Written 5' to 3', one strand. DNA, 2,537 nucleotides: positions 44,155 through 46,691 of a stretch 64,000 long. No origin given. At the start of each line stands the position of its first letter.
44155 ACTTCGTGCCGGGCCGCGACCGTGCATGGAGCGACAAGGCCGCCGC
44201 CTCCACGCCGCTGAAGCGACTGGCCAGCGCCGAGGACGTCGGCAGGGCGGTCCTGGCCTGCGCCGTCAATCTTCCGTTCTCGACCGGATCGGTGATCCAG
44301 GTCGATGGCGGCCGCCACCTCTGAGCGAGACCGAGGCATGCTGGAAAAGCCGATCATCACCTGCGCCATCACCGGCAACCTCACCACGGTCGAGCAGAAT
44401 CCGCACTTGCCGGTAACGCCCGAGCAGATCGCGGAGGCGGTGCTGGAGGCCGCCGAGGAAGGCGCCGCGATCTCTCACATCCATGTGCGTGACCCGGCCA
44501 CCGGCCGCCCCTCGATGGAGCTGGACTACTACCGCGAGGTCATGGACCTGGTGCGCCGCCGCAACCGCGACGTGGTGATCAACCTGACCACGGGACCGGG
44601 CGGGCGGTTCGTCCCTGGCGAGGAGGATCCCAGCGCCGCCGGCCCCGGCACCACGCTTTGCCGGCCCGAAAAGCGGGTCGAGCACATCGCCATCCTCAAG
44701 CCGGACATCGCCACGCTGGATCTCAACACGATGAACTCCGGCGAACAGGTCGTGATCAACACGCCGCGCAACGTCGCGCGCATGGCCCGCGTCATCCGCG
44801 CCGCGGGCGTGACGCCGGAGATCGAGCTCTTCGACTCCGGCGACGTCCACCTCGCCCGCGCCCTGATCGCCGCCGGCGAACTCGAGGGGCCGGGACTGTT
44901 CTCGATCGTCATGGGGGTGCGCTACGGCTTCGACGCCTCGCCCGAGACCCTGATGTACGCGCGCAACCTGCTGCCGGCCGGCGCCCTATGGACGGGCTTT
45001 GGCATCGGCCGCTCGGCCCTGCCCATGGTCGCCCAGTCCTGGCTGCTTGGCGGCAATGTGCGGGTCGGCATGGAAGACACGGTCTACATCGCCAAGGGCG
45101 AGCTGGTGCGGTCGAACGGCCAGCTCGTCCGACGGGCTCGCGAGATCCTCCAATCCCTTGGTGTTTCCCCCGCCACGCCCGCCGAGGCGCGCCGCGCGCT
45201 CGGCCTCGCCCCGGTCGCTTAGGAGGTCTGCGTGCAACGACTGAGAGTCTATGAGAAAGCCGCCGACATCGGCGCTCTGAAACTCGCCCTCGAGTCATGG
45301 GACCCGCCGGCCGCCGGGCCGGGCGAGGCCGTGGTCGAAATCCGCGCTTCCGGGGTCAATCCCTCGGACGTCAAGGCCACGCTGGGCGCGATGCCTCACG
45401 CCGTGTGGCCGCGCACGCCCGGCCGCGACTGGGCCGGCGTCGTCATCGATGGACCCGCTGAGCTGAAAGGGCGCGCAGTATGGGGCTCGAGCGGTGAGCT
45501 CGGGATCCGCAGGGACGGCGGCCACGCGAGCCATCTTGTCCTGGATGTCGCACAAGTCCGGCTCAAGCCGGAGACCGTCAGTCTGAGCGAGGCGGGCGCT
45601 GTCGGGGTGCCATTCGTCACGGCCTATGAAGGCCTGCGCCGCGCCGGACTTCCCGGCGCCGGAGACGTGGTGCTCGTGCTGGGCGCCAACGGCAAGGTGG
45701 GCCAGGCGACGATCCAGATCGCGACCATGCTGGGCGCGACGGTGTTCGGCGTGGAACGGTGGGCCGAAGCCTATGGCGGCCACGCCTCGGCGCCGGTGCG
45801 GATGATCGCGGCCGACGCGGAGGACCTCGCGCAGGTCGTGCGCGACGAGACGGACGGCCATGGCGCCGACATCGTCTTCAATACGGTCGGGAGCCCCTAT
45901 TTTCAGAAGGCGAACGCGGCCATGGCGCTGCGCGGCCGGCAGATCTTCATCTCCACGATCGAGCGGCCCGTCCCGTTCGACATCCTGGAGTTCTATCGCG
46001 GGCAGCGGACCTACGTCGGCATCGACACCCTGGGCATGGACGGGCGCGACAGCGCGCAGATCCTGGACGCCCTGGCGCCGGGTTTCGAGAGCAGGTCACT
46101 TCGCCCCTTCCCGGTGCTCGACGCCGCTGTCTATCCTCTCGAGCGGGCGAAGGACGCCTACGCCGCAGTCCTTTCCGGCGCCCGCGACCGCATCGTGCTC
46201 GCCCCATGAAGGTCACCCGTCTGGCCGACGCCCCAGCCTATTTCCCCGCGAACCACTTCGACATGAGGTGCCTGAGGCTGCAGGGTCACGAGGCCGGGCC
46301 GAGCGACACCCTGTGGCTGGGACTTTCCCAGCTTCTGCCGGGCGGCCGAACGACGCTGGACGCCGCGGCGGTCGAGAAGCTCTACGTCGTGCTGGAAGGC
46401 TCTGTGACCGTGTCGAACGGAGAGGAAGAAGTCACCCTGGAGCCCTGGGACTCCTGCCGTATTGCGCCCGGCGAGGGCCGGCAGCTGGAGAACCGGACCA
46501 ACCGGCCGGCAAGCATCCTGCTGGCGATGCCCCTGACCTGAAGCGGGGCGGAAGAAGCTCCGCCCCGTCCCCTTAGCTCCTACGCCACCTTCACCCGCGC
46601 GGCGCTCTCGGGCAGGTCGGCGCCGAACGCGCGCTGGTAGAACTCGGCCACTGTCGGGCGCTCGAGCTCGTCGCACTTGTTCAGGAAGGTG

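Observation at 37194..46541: LacI-controlled locus suggesting a non-canonical aromatic ring-cleavage pathway ending in a BKACE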

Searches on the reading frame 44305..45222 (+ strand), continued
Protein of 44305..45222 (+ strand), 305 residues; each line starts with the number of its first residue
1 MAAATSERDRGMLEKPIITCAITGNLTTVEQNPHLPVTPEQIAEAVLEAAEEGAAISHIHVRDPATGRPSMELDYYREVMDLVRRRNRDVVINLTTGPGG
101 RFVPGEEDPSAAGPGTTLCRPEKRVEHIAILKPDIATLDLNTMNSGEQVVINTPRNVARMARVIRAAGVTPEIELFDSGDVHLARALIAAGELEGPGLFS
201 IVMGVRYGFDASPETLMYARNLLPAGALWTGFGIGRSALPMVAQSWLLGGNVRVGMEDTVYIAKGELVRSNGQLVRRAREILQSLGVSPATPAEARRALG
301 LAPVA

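Call 78: search_protein_families(library=pfam, proteins=[L012:8577-9995:+, L012:10881-11708:-, L012:11812-12777:+, L012:12782-14005:+, L012:7638-8594:-, L012:6724-7641:-, L008:7651-9825:+, L008:11266-11763:+, L019:11855-12868:-, L019:12871-13959:-], max_evalue=0.00001)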
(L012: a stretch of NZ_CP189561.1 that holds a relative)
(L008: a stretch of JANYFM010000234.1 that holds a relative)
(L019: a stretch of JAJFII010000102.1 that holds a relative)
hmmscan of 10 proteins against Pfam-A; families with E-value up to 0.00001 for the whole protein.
L012:8577-9995:+ (472 aa): 1 family
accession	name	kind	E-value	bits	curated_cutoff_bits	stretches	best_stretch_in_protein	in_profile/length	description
PF00202.27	Aminotran_3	-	2e-93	313.7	30.5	1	34-460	7-402/403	Aminotransferase class-III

L012:10881-11708:- (275 aa): 2 families
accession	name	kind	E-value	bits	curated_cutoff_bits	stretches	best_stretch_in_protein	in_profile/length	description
PF01614.24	IclR_C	-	7.7e-30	104.2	24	1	93-265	1-173/174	Bacterial transcriptional regulator IclR C-terminal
PF09339.16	HTH_IclR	-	1.2e-13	51.1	22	1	27-75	2-50/52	IclR helix-turn-helix domain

L012:11812-12777:+ (321 aa): 1 family
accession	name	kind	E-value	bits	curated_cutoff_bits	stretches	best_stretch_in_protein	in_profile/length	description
PF03401.19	TctC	-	3.6e-66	223.9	27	1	48-316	2-272/274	Tripartite tricarboxylate transporter family receptor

L012:12782-14005:+ (407 aa): 1 family
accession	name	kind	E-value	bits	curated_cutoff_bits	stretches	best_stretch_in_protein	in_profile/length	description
PF02515.22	CoA_transf_3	-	3.1e-106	356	23.3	1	4-373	1-365/366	CoA-transferase family III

L012:7638-8594:- (318 aa): 2 families
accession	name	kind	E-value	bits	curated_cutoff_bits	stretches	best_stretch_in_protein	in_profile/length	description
PF08450.18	SGL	-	2.8e-32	112.7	26.3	1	66-297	9-244/246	SMP-30/Gluconolactonase/LRE-like region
PF01436.27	NHL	-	3.5e-07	30.4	20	0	99-119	3-23/28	NHL repeat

L012:6724-7641:- (305 aa): 1 family
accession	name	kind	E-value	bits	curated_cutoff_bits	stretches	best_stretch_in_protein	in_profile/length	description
PF00701.28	DHDPS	-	3.1e-47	161.1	22.1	1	12-297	3-286/289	Dihydrodipicolinate synthetase family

L008:7651-9825:+ (724 aa): 5 families
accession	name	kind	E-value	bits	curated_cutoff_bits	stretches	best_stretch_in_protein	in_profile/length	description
PF01138.27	RNase_PH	-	1.1e-63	213.9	25.5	2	16-147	2-130/130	3' exoribonuclease family, domain 1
PF03725.20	RNase_PH_C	-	1e-21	77.1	20.8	1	150-214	1-67/67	3' exoribonuclease family, domain 2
PF03726.19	PNPase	-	1.3e-21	77.3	24.6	1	244-323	2-81/81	Polyribonucleotide nucleotidyltransferase, RNA binding domain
PF00575.29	S1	-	1.2e-16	61.3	22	1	622-693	2-74/74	S1 RNA binding domain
PF00013.35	KH_1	-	4.3e-12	46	21.5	1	559-616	2-65/66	KH domain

L008:11266-11763:+ (165 aa): 1 family
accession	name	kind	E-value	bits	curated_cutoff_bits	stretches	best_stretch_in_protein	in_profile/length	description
PF05229.21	SCPU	-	1.5e-28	100.3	22.4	1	35-162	2-138/138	Spore Coat Protein U domain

L019:11855-12868:- (337 aa): 2 families
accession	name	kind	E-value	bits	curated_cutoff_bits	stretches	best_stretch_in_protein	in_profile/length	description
PF03009.23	GDPD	-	1.6e-45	156.6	23.6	1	36-316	1-243/244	Glycerophosphoryl diester phosphodiesterase family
PF13653.12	GDPD_2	-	8e-08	33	27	1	290-316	4-30/30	Glycerophosphoryl diester phosphodiesterase family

L019:12871-13959:- (362 aa): 2 families
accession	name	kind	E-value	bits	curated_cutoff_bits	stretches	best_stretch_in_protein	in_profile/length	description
PF00005.33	ABC_tran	-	2e-33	116.3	25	1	22-164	2-136/137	ABC transporter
PF17912.7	OB_MalK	-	1.5e-12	48.6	27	1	238-288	1-53/53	MalK OB fold domain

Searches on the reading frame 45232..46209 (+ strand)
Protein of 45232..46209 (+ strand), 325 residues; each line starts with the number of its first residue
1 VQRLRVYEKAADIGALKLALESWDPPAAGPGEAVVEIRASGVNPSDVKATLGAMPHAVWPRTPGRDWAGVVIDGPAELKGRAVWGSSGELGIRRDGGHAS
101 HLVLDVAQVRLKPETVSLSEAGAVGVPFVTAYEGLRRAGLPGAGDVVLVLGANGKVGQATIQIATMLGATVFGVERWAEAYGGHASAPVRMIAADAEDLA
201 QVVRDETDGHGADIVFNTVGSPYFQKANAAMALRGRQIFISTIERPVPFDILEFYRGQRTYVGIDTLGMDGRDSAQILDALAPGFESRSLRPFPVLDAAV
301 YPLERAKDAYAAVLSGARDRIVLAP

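Call 3: search_protein_families(library=pfam, proteins=[window:45232-46209:+])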
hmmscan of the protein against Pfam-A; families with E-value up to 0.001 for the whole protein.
window:45232-46209:+ (325 aa): 3 families
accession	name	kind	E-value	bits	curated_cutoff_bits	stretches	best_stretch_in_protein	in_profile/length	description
PF00107.32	ADH_zinc_N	-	4.5e-13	49.7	31.8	1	156-268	2-116/129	Zinc-binding dehydrogenase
PF13602.12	ADH_zinc_N_2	-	3.6e-09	38.1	27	1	199-317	14-127/134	Zinc-binding dehydrogenase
PF08240.17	ADH_N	-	4e-08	33.9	23.5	1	29-84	1-61/104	Alcohol dehydrogenase GroES-like domain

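Call 4: search_protein_families(library=ncbifam, proteins=[window:45232-46209:+])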
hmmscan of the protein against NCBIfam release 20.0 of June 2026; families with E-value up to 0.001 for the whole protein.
window:45232-46209:+ (325 aa): 21 families
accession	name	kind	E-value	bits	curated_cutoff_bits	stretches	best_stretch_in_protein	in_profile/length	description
TIGR02824.1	quinone_pig3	subfamily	3.1e-28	98.7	296.8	1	15-316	12-315/325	putative NAD(P)H quinone oxidoreductase, PIG3 family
NF041183.1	Pks2_ls1_myc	equivalog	1.8e-20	71.5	2400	1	11-310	1415-1713/2086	sulfolipid-1 biosynthesis phthioceranic/hydroxyphthioceranic acid synthase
NF041172.1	AcrlCoa_red_Thmprot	equivalog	2.2e-14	53.2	500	1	111-247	131-262/334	acryloyl-CoA reductase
TIGR02823.1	oxido_YhdH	subfamily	2.8e-14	52.7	297.25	1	20-180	16-182/324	acrylyl-CoA reductase family protein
NF010344.0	PRK13771.1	subfamily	6.3e-14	51.7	349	1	95-245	115-259/334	putative alcohol dehydrogenase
TIGR02817.1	adh_fam_1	subfamily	3e-12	46.6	284.05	1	24-251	23-254/336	zinc-binding alcohol dehydrogenase family protein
NF058644.1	CurcmRedCuraProt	equivalog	3.2e-11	42.9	440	1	99-225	95-224/336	NADPH-dependent curcumin/dihydrocurcumin reductase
NF008024.0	PRK10754.1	subfamily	2.5e-10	39.9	348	1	21-235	19-233/327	NADPH:quinone reductase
NF041097.1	keto_inos_dh_IolM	equivalog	6.5e-10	38.2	450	1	89-272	144-340/389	scyllo-inosose 3-dehydrogenase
TIGR03451.1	mycoS_dep_FDH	equivalog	2.2e-09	36.6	512.9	1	119-241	152-276/358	S-(hydroxymethyl)mycothiol dehydrogenase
TIGR01751.1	crot-CoA-red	equivalog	1.1e-08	34.2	378.55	1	94-174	138-220/398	crotonyl-CoA carboxylase/reductase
TIGR03989.1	Rxyl_3153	subfamily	4.6e-08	32.7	440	1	109-232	152-275/370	NDMA-dependent alcohol dehydrogenase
TIGR00692.1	tdh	equivalog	4.8e-08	32.4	458.35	1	89-324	110-339/340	L-threonine 3-dehydrogenase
TIGR03201.1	dearomat_had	equivalog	1.1e-07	31.3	338.65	1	95-175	113-197/349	6-hydroxycyclohex-1-ene-1-carbonyl-CoA dehydrogenase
NF007489.0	PRK10083.1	equivalog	2.8e-07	29.9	376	0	18-71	12-65/339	Zn-dependent oxidoreductase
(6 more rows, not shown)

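Call 43: search_solved_structures(query=window:45232-46209:+, max_evalue=1e-10)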
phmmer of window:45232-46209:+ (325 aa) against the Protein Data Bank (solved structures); distinct sequences matched with E-value up to 1e-10: 26.
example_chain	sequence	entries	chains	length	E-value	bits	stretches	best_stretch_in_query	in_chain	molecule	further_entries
3gaz_A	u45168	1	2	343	5.9e-24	88.4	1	24-237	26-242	Alcohol dehydrogenase superfamily protein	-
4eye_A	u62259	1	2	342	4.6e-19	72.3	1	21-247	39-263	Probable oxidoreductase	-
5bp4_A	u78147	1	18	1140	6.5e-19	71.8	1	15-318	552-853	Mycocerosic acid synthase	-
5doz_A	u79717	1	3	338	3.3e-18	69.5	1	9-293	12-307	JamJ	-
5dov_A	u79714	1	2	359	4.1e-18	69.2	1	9-293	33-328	JamJ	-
1yb5_A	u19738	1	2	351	1.3e-17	67.5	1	25-317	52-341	Quinone oxidoreductase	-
5k1s_A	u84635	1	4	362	7.9e-16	61.7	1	92-246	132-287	Oxidoreductase, zinc-binding dehydrogenase family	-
5dp1_A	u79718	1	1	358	4.9e-15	59.1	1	32-242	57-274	CurK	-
5dp2_A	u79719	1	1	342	1.2e-14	57.9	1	87-310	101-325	CurF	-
4dup_A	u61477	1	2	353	1.2e-14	57.8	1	25-237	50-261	quinone oxidoreductase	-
6lhr_A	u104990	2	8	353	1.6e-14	57.4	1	16-221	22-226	Synaptic vesicle membrane protein VAT-1 homolog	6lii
6k9y_A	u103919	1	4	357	1.7e-14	57.3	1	16-221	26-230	Synaptic vesicle membrane protein VAT-1 homolog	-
9d2y_A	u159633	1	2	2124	1.1e-13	54.6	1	10-315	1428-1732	Multifunctional mycocerosic acid synthase membrane-associated MAS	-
9d2z_A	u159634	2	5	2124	1.1e-13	54.6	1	10-315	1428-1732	Mycocerosic acid synthase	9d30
4ida_A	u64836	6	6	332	1.2e-13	54.5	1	27-231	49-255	Ripening-induced protein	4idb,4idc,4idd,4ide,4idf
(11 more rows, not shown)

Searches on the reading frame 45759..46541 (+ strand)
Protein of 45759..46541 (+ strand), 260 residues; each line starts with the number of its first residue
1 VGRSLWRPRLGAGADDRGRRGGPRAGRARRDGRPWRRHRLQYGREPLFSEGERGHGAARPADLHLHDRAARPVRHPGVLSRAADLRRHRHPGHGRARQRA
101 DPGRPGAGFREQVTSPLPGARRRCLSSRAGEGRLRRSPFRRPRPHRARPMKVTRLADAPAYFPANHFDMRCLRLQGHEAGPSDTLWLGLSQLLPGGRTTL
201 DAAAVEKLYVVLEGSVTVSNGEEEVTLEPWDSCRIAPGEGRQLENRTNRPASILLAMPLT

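Call 3: search_protein_families(library=pfam, proteins=[window:45759-46541:+])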
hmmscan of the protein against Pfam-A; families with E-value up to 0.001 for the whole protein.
window:45759-46541:+ (260 aa): 1 family
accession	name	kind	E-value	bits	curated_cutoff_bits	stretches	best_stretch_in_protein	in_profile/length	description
PF07883.17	Cupin_2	-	1.1e-07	31.9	27.2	1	191-255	4-68/70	Cupin domain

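Call 4: search_protein_families(library=ncbifam, proteins=[window:45759-46541:+])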
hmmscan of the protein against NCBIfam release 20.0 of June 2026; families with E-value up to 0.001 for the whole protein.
window:45759-46541:+ (260 aa): 1 family
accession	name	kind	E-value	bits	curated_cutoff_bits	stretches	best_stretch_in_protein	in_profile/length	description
NF050094.1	BetDgalsidMYCTU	equivalog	5.9e-28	97.3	175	1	150-256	1-107/113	beta-D-galactosidase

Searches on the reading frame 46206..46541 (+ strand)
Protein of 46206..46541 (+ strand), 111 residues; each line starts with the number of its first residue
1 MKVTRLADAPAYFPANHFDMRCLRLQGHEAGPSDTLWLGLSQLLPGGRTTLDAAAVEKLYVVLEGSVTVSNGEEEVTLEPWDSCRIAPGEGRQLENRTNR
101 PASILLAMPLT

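Call 42: search_solved_structures(query=window:46206-46541:+, max_evalue=0.01)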
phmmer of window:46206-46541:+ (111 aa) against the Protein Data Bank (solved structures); distinct sequences matched with E-value up to 0.01: 1.
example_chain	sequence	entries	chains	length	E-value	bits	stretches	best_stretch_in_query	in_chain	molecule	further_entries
1v70_A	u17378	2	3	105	0.00081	22.8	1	34-106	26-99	probable antibiotics synthesis protein | hypothetical protein TTHA0104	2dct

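Call 88: find_homologous_proteins(query=window:46206-46541:+, max_evalue=1e-8)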
Query window:46206-46541:+ (111 aa): 699 proteins with E <= 1e-8 among 711 candidates; the best 120 are listed.
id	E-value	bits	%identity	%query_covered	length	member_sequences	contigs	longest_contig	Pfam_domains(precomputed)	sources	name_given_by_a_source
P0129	4.8e-68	244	100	100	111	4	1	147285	PF07883.18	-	-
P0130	2.1e-61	223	92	99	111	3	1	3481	PF07883.18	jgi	jgi:mannose-6-phosphate isomerase-like protein (cupin superfamily)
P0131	7.2e-57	208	85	100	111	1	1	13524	PF07883.18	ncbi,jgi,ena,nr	ncbi:MAG TPA: cupin domain-containing protein [Caulobacteraceae bacterium]|nr:cupin domain-containin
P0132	1.0e-56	208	86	100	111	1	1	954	PF07883.18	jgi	jgi:mannose-6-phosphate isomerase-like protein (cupin superfamily)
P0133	1.0e-55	204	85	99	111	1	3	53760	PF07883.18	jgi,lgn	jgi:mannose-6-phosphate isomerase-like protein (cupin superfamily)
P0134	1.0e-55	204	85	99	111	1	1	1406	PF07883.18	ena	-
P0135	1.9e-55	204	83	100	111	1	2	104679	PF07883.18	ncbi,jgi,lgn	ncbi:MAG TPA: cupin domain-containing protein [Caulobacteraceae bacterium]|jgi:mannose-6-phosphate i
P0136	3.3e-51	190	80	99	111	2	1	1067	PF07883.18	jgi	jgi:uncharacterized cupin superfamily protein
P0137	1.5e-50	188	74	99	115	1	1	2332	PF07883.18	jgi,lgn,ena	jgi:uncharacterized cupin superfamily protein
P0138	3.4e-50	187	78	100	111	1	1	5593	PF07883.18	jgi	jgi:mannose-6-phosphate isomerase-like protein (cupin superfamily)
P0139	1.3e-49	185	77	100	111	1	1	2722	PF07883.18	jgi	jgi:uncharacterized cupin superfamily protein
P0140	1.3e-49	185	78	99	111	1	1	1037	PF07883.18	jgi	jgi:uncharacterized cupin superfamily protein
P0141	2.5e-49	184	78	99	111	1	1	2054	PF07883.18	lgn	-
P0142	4.8e-49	183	77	99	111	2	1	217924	-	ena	-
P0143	6.9e-49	182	79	99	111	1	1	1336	PF07883.18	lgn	-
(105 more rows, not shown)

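Call 94: predict_structure(alignment_id=A1)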
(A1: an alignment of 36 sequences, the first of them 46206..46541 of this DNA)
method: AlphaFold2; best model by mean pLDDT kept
length: 111 residues; sequences in the alignment: 36
mean_pLDDT: 94.8   pTM: 0.86
mean pLDDT of the five models: 94.8, 94.7, 93.9, 91.7, 90.7
residues with pLDDT >= 90: 98; 70-90: 13; 50-70: 0; < 50: 0
segments of 3 or more residues with pLDDT < 50: none
pLDDT, mean of each block of 10 residues (from residue 1): 91 95 91 90 98 94 98 97 97 97 97 81
secondary structure, 60 per line:
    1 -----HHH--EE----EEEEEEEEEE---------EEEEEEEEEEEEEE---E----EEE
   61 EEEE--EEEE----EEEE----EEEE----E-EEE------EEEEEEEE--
elements in order: E17-26 E36-49 E58-64 E67-70 E75-78 E83-86 E93-95 E102-109

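Call 96: fold_search(model_id=the predicted structure, library=pdb)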
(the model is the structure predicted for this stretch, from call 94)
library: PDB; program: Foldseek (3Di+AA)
matches with E <= 10: 1949; with E <= 0.001: 712
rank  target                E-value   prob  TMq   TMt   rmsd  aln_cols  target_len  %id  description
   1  8awn                  7.0e-12  1.00  0.85  0.86   2.4       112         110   23  Crystal structure of a manganese-containing cupin (tm1459) from Thermotoga maritima, variant C106Q (released 2023-03-08)
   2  6l2f_A                1.9e-11  1.00  0.86  0.81   2.0       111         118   23  Crystal structure of a cupin protein (tm1459, H54AH58A mutant) in copper (Cu) substituted form (released 2020-04-01)
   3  8hjz_A                2.1e-11  1.00  0.86  0.81   2.0       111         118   22  Crystal structure of a cupin protein (tm1459, H52A/H58Q mutant) in copper (Cu) substituted form (released 2023-06-14)
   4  8hjx_A                2.2e-11  1.00  0.86  0.81   2.0       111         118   22  Crystal structure of a cupin protein (tm1459, H52A/H58E mutant) in copper (Cu) substituted form (released 2023-06-14)
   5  9jew_A                3.5e-11  1.00  0.86  0.81   2.0       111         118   22  Crystal structure of a cupin protein (tm1459, C106V mutant) in iron (Fe) substituted form (released 2025-05-07)
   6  8hjy_A                4.2e-11  1.00  0.86  0.81   2.0       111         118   22  Crystal structure of a cupin protein (tm1459, H52A/H58E/F104W mutant) in copper (Cu) substituted form (released 2023-06-14)
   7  8awo_B                4.4e-11  1.00  0.85  0.86   2.3       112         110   24  Crystal structure of a manganese-containing cupin (tm1459) from Thermotoga maritima, variant AIFQ (Y7A/M38I/Y83F/C106Q (released 2023-03-08)
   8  8zyh_A                5.0e-11  1.00  0.86  0.81   2.0       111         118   23  Crystal structure of a cupin protein (tm1459, I49C-4py/H52A/H54A/C106D mutant) in copper (Cu) substituted form (released 2024-09-04)
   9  8hjx_B                5.9e-11  1.00  0.86  0.83   2.1       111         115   22  Crystal structure of a cupin protein (tm1459, H52A/H58E mutant) in copper (Cu) substituted form (released 2023-06-14)
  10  8zyg_A                6.3e-11  1.00  0.86  0.81   2.0       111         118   22  Crystal structure of a cupin protein (tm1459, I49C-4py/H52A/C106D mutant) in copper (Cu) substituted form (released 2024-09-04)
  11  8zyh_B                6.3e-11  1.00  0.85  0.82   2.2       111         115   23  Crystal structure of a cupin protein (tm1459, I49C-4py/H52A/H54A/C106D mutant) in copper (Cu) substituted form (released 2024-09-04)
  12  6l2e_A                6.6e-11  1.00  0.86  0.81   2.0       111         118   22  Crystal structure of a cupin protein (tm1459, H52A mutant) in copper (Cu) substituted form (released 2020-04-01)
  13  1vj2_A                7.4e-11  1.00  0.85  0.83   2.3       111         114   23  Crystal structure of a novel family of manganese-containing cupin (tm1459) from thermotoga maritima at 1.65 A resoluti (released 2003-12-09)
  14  9jew_B                8.3e-11  1.00  0.84  0.82   2.5       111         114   23  Crystal structure of a cupin protein (tm1459, C106V mutant) in iron (Fe) substituted form (released 2025-05-07)
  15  8hjy_B                9.4e-11  1.00  0.86  0.83   2.1       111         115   22  Crystal structure of a cupin protein (tm1459, H52A/H58E/F104W mutant) in copper (Cu) substituted form (released 2023-06-14)
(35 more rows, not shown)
